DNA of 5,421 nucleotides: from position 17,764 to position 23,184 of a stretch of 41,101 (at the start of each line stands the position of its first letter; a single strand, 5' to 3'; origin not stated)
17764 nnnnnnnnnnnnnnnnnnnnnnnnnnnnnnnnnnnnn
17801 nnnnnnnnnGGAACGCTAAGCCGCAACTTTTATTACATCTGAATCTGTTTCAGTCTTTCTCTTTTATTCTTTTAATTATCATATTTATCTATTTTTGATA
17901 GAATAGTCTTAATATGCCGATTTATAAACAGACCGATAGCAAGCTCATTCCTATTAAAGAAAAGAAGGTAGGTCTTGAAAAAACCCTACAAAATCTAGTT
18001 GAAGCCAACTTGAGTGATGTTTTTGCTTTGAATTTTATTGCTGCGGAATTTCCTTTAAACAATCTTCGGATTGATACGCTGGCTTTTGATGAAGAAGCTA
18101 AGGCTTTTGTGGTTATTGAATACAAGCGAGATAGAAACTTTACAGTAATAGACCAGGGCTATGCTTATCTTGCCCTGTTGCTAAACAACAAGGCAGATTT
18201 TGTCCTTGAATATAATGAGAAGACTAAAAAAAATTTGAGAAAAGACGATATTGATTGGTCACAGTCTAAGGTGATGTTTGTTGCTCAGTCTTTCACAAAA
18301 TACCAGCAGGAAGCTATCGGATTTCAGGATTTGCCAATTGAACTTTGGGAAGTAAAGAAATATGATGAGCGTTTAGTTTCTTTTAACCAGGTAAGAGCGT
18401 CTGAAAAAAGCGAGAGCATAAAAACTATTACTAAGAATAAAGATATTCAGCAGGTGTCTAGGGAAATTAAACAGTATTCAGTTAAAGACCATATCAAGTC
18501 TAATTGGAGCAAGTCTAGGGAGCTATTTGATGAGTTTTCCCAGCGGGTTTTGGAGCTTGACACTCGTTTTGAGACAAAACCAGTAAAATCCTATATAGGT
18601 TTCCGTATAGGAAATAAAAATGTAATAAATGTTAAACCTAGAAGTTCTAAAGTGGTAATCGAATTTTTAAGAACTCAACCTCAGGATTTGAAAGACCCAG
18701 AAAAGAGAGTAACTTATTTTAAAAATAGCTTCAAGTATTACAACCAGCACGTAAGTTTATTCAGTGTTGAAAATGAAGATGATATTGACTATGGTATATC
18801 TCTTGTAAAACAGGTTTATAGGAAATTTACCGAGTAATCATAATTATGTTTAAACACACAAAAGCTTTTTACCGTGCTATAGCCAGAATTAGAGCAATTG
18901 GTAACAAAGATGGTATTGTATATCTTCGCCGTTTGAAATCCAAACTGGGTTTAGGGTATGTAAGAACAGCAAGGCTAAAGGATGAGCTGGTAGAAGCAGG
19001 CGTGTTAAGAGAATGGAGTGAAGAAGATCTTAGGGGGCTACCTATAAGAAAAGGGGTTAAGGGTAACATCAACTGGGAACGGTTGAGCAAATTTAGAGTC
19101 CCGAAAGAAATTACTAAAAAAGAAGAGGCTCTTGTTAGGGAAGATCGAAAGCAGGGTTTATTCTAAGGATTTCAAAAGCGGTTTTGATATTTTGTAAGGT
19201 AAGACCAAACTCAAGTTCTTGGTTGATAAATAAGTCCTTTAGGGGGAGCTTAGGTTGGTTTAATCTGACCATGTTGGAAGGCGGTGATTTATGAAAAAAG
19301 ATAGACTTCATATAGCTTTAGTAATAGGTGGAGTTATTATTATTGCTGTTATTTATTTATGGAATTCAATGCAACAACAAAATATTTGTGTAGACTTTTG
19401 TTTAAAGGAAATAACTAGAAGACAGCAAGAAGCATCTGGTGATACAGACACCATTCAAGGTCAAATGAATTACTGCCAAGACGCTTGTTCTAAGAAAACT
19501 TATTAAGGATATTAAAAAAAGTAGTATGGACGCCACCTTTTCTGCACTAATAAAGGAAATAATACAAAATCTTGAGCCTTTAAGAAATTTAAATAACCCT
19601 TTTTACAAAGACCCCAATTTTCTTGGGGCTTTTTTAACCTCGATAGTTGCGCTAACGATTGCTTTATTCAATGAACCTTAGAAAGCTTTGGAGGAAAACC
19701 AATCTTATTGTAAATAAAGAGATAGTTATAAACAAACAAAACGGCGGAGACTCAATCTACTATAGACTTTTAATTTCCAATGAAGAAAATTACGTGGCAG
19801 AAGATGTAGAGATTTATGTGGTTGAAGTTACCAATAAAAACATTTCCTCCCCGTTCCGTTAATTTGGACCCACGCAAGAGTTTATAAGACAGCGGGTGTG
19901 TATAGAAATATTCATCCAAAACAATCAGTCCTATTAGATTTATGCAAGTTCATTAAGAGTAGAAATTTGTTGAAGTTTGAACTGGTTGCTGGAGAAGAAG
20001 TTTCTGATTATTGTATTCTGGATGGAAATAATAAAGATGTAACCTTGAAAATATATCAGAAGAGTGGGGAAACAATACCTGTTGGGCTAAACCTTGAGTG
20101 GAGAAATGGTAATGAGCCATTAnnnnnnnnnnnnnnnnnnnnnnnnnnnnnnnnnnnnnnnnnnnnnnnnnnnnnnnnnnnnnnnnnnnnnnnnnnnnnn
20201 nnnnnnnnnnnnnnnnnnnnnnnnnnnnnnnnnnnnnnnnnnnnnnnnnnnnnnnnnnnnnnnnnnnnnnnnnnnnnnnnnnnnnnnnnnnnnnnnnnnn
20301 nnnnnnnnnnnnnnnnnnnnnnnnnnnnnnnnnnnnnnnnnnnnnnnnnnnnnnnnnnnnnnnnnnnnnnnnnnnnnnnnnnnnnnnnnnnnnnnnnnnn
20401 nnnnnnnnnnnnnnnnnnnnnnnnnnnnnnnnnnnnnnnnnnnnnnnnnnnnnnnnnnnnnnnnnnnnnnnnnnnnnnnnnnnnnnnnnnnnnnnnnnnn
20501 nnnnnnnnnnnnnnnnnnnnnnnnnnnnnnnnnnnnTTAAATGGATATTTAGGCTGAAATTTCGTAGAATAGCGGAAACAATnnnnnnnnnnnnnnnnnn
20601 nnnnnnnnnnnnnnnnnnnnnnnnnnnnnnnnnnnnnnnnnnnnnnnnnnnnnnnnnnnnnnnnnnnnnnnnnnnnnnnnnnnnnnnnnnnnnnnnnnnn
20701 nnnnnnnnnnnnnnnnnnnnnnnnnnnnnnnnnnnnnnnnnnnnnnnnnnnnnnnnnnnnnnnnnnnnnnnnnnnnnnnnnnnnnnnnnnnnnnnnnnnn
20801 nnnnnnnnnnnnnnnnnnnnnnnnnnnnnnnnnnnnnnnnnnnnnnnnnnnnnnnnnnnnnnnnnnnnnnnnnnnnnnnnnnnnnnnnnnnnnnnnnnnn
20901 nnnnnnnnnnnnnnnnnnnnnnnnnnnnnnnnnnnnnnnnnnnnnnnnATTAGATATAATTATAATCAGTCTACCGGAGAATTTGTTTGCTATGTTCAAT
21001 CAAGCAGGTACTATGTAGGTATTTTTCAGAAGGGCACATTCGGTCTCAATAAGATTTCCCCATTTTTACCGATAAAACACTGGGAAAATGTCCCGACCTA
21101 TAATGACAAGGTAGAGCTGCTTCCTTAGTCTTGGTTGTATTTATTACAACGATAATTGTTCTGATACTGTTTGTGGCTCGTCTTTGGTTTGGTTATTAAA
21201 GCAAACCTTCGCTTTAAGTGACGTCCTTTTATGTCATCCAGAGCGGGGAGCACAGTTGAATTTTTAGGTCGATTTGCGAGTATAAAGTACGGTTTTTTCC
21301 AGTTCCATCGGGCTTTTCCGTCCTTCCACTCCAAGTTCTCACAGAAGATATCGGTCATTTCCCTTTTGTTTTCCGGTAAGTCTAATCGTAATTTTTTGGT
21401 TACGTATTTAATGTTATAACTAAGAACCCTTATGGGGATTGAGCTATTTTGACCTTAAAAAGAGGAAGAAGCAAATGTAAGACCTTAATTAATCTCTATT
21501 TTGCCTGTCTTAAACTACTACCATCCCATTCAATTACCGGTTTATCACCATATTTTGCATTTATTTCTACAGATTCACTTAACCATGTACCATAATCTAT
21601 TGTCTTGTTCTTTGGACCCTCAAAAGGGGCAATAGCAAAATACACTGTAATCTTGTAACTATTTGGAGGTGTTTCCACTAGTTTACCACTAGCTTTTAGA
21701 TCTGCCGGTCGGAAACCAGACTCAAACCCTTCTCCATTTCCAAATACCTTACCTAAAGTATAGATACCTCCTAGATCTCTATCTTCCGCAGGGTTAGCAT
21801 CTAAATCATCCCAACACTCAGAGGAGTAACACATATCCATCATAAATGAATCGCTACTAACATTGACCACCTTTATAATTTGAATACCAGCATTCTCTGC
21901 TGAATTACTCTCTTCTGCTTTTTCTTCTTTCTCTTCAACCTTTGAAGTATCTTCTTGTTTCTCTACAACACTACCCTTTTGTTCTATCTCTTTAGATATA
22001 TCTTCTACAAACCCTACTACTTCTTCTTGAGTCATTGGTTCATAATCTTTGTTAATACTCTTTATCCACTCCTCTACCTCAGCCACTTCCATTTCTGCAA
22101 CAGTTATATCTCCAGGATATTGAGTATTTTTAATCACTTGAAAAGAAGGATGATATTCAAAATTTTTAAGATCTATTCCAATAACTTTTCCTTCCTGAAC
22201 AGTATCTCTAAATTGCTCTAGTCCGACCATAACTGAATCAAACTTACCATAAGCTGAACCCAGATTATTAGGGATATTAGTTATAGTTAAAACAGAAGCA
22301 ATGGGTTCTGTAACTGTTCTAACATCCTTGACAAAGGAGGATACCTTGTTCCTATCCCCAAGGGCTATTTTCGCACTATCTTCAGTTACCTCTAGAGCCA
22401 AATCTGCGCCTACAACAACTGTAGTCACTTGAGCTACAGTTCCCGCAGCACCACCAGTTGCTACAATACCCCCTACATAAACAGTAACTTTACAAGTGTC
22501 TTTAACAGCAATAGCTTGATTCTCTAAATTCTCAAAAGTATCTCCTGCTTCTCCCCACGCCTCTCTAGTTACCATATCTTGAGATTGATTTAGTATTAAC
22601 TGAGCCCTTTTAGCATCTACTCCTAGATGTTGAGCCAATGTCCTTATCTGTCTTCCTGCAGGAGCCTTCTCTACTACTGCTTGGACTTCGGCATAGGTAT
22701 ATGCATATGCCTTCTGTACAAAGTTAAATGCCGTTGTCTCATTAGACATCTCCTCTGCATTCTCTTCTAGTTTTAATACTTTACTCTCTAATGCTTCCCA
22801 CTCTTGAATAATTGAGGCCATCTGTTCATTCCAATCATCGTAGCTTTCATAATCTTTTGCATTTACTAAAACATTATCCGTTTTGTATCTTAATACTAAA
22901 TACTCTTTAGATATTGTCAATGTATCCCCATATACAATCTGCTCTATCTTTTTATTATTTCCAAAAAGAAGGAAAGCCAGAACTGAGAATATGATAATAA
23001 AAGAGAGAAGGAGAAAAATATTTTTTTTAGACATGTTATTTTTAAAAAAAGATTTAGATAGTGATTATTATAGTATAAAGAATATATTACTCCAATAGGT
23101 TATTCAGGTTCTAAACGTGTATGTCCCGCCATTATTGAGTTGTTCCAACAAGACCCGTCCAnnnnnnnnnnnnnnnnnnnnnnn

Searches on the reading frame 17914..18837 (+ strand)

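Call 9: search_protein_families(library=pfam, max_evalue=1, proteins=[window:17914-18837:+])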
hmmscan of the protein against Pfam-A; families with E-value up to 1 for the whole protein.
window:17914-18837:+ (307 aa): 2 families
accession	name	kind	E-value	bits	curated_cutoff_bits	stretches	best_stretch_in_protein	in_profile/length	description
PF18899.5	DUF5655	-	3.9e-08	33.7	24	1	190-302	1-106/109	Domain of unknown function (DUF5655)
PF13588.12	HSDR_N_2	-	0.011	16.3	25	1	49-108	35-94/110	Type I restriction enzyme R protein N terminus (HSDR_N)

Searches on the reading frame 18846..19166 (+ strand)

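Call 9: search_protein_families(library=pfam, max_evalue=1, proteins=[window:18846-19166:+])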
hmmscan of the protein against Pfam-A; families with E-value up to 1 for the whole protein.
window:18846-19166:+ (106 aa): 1 family
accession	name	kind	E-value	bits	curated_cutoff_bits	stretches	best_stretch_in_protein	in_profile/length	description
PF09397.16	FtsK_gamma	-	0.014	15.5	30.6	1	30-55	25-50/63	Ftsk gamma domain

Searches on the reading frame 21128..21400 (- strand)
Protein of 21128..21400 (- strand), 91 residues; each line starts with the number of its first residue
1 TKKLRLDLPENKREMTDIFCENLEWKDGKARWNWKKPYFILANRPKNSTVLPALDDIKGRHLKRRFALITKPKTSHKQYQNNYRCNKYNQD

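Call 9: search_protein_families(library=pfam, max_evalue=1, proteins=[window:21128-21400:-])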
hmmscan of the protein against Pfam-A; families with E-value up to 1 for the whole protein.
seq(91 aa): 1 family
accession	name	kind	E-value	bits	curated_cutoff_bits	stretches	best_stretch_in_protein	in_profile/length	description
PF05322.16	NinE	-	0.022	15.1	25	1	11-38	4-31/58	NINE Protein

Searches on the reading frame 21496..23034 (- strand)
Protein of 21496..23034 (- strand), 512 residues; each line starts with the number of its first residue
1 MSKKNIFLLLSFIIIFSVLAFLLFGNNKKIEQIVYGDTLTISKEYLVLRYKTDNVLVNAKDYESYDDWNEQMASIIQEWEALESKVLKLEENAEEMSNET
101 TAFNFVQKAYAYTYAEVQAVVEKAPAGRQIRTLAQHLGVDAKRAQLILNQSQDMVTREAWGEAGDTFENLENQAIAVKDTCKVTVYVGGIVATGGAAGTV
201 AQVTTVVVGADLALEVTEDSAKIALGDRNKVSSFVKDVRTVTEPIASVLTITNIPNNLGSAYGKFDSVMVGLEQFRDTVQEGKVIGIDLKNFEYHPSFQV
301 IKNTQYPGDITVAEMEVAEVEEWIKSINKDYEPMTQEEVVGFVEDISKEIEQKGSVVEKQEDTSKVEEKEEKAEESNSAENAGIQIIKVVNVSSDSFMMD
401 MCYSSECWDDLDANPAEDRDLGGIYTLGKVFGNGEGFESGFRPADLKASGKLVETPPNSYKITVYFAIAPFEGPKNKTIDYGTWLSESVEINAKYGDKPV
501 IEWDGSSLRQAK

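Call 9: search_protein_families(library=pfam, max_evalue=1, proteins=[window:21496-23034:-])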
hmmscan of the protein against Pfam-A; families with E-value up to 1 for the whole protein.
window:21496-23034:- (512 aa): 2 families
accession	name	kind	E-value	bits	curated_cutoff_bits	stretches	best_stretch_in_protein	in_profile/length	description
PF16900.11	REPA_OB_2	-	0.0045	17.4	27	1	116-189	14-85/98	Replication protein A OB domain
PF03884.20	YacG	-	0.12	12.6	25.5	1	468-494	18-44/52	DNA gyrase inhibitor YacG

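Call 59: search_protein_families(library=phrogs, max_evalue=0.001, proteins=[window:21496-23034:-])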
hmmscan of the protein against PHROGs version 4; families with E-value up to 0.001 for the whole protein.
window:21496-23034:- (512 aa): 0 families
